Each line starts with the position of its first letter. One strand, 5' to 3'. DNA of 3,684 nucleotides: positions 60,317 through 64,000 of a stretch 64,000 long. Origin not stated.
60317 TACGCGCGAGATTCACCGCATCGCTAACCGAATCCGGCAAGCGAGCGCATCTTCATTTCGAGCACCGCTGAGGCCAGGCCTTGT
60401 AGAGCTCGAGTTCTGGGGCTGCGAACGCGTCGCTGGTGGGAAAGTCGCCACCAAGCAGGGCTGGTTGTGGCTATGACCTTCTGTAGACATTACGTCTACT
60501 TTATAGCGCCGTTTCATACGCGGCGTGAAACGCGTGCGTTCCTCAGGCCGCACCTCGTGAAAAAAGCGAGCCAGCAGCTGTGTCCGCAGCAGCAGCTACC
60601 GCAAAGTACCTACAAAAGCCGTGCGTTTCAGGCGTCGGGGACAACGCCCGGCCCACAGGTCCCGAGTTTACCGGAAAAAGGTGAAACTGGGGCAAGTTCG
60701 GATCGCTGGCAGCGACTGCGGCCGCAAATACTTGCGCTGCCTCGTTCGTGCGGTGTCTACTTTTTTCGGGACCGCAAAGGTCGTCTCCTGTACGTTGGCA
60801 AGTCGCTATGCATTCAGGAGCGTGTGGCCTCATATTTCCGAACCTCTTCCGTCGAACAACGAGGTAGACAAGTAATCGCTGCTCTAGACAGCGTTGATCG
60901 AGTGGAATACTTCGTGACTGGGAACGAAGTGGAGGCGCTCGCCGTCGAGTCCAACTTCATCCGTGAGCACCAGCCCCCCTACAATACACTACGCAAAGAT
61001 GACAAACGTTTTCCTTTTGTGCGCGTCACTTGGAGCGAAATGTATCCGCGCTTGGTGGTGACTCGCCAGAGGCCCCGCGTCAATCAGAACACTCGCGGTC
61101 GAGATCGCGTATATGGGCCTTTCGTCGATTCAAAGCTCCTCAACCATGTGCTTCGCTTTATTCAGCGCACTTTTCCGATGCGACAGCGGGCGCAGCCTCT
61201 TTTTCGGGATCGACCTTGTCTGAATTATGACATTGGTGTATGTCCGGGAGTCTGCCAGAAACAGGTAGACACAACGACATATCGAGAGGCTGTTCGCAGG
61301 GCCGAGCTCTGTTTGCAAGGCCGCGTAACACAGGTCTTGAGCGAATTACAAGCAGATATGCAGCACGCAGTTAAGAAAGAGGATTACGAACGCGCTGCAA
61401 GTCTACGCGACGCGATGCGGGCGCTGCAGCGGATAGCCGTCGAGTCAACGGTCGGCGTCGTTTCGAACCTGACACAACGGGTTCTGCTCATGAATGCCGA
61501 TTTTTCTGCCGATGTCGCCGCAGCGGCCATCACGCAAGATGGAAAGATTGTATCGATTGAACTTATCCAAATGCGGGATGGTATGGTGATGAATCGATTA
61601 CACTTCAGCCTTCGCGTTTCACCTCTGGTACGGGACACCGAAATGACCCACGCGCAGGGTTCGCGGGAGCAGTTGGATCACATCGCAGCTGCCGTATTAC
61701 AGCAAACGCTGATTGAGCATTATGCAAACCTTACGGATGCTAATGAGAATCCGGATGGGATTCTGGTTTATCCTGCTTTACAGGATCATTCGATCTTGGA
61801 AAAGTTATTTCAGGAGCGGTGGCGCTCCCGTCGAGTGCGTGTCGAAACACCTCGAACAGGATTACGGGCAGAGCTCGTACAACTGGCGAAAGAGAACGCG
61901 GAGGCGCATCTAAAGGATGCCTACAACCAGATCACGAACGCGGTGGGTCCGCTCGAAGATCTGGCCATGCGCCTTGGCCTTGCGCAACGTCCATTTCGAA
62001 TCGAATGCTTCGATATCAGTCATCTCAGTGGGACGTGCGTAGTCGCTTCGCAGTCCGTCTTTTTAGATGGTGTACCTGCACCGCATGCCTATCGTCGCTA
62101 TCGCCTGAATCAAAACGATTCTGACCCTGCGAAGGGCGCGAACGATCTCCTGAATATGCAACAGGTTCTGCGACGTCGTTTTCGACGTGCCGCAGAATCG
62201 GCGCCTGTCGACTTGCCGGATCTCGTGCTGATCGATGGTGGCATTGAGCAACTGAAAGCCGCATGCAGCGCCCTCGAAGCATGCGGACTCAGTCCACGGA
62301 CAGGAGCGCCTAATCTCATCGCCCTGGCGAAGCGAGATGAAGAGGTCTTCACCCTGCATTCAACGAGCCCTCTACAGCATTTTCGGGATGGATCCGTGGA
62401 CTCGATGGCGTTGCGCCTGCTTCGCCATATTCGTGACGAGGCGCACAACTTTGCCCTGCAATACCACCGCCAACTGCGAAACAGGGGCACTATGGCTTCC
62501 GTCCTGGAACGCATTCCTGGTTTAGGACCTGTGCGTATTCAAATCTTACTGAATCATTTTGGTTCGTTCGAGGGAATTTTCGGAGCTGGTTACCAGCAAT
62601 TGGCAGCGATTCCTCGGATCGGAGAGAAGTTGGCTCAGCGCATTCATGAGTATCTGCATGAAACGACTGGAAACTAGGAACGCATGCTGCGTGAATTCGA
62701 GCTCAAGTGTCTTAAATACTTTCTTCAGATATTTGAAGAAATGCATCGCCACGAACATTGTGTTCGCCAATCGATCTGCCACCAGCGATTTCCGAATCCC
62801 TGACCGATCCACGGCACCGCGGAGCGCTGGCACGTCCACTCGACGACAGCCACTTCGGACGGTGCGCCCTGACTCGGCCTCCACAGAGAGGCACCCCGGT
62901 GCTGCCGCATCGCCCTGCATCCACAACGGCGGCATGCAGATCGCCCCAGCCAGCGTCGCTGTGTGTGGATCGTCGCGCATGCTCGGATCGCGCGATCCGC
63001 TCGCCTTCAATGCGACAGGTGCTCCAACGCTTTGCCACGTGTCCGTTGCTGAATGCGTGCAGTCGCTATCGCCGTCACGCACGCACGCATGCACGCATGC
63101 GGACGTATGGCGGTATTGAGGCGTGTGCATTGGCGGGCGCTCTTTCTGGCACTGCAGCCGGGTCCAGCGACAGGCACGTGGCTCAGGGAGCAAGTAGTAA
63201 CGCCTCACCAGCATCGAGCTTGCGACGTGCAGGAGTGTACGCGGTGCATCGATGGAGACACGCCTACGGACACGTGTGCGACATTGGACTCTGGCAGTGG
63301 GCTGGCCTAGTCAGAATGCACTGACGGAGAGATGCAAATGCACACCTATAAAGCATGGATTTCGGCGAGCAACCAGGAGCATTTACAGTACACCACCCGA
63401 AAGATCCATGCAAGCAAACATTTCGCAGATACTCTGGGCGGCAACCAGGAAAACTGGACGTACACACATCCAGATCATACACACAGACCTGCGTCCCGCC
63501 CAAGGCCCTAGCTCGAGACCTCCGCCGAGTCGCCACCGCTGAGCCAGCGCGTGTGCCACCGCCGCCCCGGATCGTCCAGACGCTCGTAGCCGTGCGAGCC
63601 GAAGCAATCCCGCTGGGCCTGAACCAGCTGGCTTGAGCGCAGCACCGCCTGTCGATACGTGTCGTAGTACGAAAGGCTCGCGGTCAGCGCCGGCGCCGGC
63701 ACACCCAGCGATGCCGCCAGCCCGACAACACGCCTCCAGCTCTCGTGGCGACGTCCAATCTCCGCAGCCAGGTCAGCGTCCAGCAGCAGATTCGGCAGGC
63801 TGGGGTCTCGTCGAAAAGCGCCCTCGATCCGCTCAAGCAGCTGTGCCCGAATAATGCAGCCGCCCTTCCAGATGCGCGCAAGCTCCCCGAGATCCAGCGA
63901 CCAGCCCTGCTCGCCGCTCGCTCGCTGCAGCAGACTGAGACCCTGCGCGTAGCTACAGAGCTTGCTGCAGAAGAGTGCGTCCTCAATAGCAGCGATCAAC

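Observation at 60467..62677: Intact bacterial-type UvrC excinuclease encoded in a eukaryotic nuclear context with a targeting-peptide-like extension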

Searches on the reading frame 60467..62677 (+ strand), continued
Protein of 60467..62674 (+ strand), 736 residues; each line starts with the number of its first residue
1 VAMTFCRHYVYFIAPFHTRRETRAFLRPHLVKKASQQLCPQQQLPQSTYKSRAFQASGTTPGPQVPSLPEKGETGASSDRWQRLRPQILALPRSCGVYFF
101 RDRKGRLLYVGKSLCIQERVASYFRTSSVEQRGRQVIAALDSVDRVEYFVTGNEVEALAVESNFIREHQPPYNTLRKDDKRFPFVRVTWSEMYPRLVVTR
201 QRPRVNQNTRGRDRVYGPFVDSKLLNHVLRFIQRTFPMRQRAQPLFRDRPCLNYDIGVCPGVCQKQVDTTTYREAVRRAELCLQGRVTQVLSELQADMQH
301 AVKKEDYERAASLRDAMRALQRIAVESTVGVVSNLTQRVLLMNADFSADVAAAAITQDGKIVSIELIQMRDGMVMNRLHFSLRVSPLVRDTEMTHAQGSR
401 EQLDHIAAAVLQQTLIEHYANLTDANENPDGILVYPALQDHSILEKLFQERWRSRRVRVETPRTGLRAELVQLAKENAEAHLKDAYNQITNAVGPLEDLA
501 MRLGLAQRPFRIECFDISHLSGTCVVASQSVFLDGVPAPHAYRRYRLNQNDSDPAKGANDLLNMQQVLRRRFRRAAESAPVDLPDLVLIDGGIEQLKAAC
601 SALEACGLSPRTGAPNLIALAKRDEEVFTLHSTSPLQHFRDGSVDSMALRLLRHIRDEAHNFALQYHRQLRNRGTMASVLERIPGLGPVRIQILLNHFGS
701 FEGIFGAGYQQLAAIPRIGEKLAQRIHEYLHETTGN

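Call 71: find_encoding_contigs(protein=P0001, flank=1500, max_places=3)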
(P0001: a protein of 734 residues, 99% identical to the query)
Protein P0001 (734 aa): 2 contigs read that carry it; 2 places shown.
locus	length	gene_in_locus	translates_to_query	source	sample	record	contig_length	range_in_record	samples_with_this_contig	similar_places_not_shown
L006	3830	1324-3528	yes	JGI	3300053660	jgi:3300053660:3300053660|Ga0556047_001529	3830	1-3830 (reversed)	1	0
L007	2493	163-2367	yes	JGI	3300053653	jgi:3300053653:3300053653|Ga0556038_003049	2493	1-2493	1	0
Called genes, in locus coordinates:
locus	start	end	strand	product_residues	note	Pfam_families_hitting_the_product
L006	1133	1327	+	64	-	-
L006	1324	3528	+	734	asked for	PF01541:GIY-YIG (weak), PF27096:UvrC_M, PF02151:UVR, PF22920:UvrC_RNaseH, PF08459:UvrC_RNaseH_dom, PF12826:HHH_2 (weak), PF14520:HHH_5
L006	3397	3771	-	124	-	-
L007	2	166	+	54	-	?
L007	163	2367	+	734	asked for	PF01541:GIY-YIG (weak), PF27096:UvrC_M, PF02151:UVR, PF22920:UvrC_RNaseH, PF08459:UvrC_RNaseH_dom, PF12826:HHH_2 (weak), PF14520:HHH_5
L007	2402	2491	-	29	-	?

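Call 72: find_encoding_contigs(protein=P0003, flank=8000, max_places=2)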
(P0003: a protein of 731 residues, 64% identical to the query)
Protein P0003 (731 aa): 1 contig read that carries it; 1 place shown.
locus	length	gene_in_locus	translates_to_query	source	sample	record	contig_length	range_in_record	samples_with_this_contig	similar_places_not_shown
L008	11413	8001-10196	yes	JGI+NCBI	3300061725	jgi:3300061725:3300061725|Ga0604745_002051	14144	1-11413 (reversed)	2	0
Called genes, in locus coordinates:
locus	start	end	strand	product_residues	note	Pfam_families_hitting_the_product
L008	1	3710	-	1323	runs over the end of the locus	PF25596:CPSase_L_D1, PF02786:CPSase_L_D2, PF02787:CPSase_L_D3, PF25596:CPSase_L_D1, PF02222:ATP-grasp, PF02786:CPSase_L_D2, PF07478:Dala_Dala_lig_C (weak), PF02142:MGS, +3 more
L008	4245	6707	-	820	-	PF03109:ABC1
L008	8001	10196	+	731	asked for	PF01541:GIY-YIG (weak), PF27096:UvrC_M, PF02151:UVR (weak), PF22920:UvrC_RNaseH, PF08459:UvrC_RNaseH_dom, PF12826:HHH_2 (weak), PF14520:HHH_5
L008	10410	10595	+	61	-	-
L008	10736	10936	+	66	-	-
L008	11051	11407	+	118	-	-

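Call 79: predict_structure(alignment_id=A4)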
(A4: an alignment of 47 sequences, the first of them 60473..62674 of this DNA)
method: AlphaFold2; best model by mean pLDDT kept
length: 734 residues; sequences in the alignment: 47
mean_pLDDT: 80.6   pTM: 0.61
mean pLDDT of the five models: 80.6, 79.7, 78.7, 78.6, 77.4
residues with pLDDT >= 90: 327; 70-90: 260; 50-70: 57; < 50: 90
segments of 3 or more residues with pLDDT < 50: 1-72, 327-339, 732-734
pLDDT, mean of each block of 10 residues (from residue 1): 37 35 34 31 31 34 39 62 89 92 87 93 73 82 88 79 79 60 90 85 82 76 85 88 87 88 93 91 82 95 93 88 57 41 82 93 85 79 85 81 95 89 80 96 91 89 90 92 88 95 94 91 92 88 80 79 95 76 96 97 94 93 93 85 88 93 80 65 89 90 95 96 92 45
secondary structure, 60 per line:
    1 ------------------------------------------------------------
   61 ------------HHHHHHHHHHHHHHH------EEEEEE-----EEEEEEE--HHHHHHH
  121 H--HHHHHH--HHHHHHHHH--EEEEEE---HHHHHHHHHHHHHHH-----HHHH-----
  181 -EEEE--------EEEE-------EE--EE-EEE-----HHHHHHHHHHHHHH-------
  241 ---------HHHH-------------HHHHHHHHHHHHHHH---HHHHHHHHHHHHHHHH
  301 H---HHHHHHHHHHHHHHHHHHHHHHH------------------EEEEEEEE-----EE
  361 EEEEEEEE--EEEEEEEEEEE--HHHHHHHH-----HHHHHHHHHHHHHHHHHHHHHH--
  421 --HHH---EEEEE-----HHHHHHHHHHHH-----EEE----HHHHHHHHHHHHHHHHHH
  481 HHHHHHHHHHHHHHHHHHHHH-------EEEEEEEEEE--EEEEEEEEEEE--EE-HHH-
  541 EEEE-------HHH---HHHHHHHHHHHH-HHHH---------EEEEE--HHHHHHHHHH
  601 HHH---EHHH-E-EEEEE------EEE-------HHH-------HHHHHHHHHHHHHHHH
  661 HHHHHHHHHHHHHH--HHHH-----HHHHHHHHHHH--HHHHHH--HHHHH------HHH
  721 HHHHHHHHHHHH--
elements in order (helices of 4 or more, strands of 3 or more residues): H73-87 E94-99 E105-111 H114-121 H124-129 H132-140 E143-148 H152-166 H172-175 E182-185 E194-197 E212-214 H220-233 H250-253 H267-281 H285-301 H305-327 E346-353 E359-368 E371-381 H384-391 H397-418 E429-433 H439-450 E456-458 H463-501 E509-518 E521-531 E541-544 H558-569 H571-574 E584-588 H591-603 E614-618 E625-627 H645-674 H677-680 H686-696 H699-704 H707-711 H718-732

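Call 81: find_encoding_contigs(protein=P0138, flank=5000, max_places=2)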
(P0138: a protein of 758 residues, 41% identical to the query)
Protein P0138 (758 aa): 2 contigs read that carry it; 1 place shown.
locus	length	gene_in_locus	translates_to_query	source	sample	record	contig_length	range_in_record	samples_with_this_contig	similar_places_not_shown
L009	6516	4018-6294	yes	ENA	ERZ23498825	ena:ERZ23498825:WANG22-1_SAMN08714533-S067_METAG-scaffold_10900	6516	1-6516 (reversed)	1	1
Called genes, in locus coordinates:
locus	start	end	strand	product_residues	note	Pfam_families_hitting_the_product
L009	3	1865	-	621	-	?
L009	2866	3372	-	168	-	PF20670:DUF6816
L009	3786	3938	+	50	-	-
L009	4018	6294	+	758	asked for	PF01541:GIY-YIG, PF27096:UvrC_M, PF02151:UVR, PF22920:UvrC_RNaseH, PF08459:UvrC_RNaseH_dom, PF00633:HHH (faint), PF12826:HHH_2 (faint), PF14520:HHH_5 (weak)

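Call 82: fold_search(model_id=the predicted structure, library=pdb)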
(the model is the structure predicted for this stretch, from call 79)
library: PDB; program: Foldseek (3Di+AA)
matches with E <= 10: 892; with E <= 0.001: 31
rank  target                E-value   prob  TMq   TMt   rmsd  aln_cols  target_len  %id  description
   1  2nrt                  6.2e-16  1.00  0.21  0.63   8.6       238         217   37  Crystal structure of the C-terminal half of UvrC (released 2007-02-06)
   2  2nrv_A                7.7e-16  1.00  0.21  0.63   8.4       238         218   36  Crystal structure of the C-terminal half of UvrC (released 2007-02-06)
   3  8b0q                  1.0e-15  1.00  0.20  0.60  14.1       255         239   34  Deinococcus radiodurans UvrC C-terminal half (released 2023-02-15)
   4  2nrx_B                6.4e-15  1.00  0.20  0.64  11.8       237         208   35  Crystal structure of the C-terminal half of UvrC, in the presence of sulfate molecules (released 2007-02-06)
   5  2nrw                  1.0e-14  1.00  0.21  0.69   6.1       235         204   35  Crystal structure of the C terminal half of UvrC (released 2007-02-06)
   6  2nrz_B                1.8e-14  1.00  0.20  0.63  10.9       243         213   35  Crystal structure of the C-terminal half of UvrC bound to its catalytic divalent cation (released 2007-02-06)
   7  2nrv_B                1.9e-14  1.00  0.21  0.65   8.9       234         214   38  Crystal structure of the C-terminal half of UvrC (released 2007-02-06)
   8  2nrr                  7.7e-10  1.00  0.17  0.84   3.1       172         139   34  Crystal structure of the C-terminal RNAseH endonuclase domain of UvrC (released 2007-02-06)
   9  3c65                  3.1e-09  1.00  0.18  0.79   3.4       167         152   34  Crystal Structure of Bacillus stearothermophilus UvrC 5' endonuclease domain (released 2008-08-05)
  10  1yd6_D                2.0e-06  1.00  0.12  0.87   2.4        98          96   36  Crystal structure of the GIY-YIG N-terminal endonuclease domain of UvrC from Bacillus caldotenax (released 2005-03-01)
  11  1yd6_C                2.7e-06  1.00  0.12  0.87   1.5        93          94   34  Crystal structure of the GIY-YIG N-terminal endonuclease domain of UvrC from Bacillus caldotenax (released 2005-03-01)
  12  1yd6_A                3.0e-06  1.00  0.12  0.87   2.2        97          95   35  Crystal structure of the GIY-YIG N-terminal endonuclease domain of UvrC from Bacillus caldotenax (released 2005-03-01)
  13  1yd6_B                6.6e-06  1.00  0.11  0.89   2.1        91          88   35  Crystal structure of the GIY-YIG N-terminal endonuclease domain of UvrC from Bacillus caldotenax (released 2005-03-01)
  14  1t6d_B                4.0e-05  0.99  0.08  0.18  17.3       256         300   12  MIRAS phasing of the Aquifex aeolicus Ppx/GppA phosphatase: crystal structure of the type II variant (released 2004-08-03)
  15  1ycz                  5.0e-05  1.00  0.11  0.86   1.7        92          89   32  Crystal structure of the GIY-YIG N-terminal endonuclease domain of UvrC from Thermotoga maritima (released 2005-03-01)
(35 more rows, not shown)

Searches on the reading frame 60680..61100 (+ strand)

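Call 24: search_solved_structures(query=window:60680-61100:+, show_alignments=3, max_evalue=0.001)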
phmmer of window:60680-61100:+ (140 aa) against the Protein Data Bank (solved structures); distinct sequences matched with E-value up to 0.001: 6.
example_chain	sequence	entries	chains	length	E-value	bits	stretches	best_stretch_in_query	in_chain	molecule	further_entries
1yd6_A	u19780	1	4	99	2.4e-18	69.5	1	11-111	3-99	UvrC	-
1ycz_A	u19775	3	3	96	4.1e-11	46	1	11-107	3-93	UvrABC system protein C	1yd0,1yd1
1yd3_A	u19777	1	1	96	1.3e-10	44.4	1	11-107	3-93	UvrABC system protein C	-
1yd2_A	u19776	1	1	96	1.5e-10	44.2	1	11-107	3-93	UvrABC system protein C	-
1yd4_A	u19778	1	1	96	1.5e-10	44.2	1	11-107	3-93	UvrABC system protein C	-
1yd5_A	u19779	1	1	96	4.8e-10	42.6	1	11-107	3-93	UvrABC system protein C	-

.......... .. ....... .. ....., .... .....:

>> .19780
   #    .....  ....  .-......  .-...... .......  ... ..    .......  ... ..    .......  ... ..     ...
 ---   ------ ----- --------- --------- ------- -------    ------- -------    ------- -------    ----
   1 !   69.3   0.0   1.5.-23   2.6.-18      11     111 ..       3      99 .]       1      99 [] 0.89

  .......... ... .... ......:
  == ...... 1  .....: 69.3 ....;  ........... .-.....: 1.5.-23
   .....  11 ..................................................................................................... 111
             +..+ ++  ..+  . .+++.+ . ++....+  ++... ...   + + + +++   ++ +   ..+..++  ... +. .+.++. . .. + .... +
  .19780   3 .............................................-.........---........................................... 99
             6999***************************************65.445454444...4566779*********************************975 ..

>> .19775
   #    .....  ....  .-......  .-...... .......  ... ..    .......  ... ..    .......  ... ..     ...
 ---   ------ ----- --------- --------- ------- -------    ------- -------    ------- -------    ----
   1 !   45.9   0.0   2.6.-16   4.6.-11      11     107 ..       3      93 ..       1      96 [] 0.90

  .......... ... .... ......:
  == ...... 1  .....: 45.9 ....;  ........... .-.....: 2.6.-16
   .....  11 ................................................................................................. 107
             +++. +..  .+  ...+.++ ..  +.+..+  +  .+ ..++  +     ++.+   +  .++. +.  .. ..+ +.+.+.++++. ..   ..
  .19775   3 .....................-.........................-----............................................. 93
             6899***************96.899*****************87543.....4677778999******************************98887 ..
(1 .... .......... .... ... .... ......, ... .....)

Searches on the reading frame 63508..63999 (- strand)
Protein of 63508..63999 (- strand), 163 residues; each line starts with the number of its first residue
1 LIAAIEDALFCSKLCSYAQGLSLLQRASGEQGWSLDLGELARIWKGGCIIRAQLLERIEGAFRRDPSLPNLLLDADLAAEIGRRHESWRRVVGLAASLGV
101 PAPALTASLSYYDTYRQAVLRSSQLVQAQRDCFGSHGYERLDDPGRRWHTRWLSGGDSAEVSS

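Call 8: search_protein_families(library=pfam, proteins=[window:63508-63999:-], max_evalue=0.001)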
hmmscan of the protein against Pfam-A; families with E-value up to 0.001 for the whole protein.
window:63508-63999:- (163 aa): 1 family
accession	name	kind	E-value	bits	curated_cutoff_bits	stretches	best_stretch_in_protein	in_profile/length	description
PF00393.24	6PGD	-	1.2e-54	186.2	27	1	2-152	142-290/290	6-phosphogluconate dehydrogenase, C-terminal domain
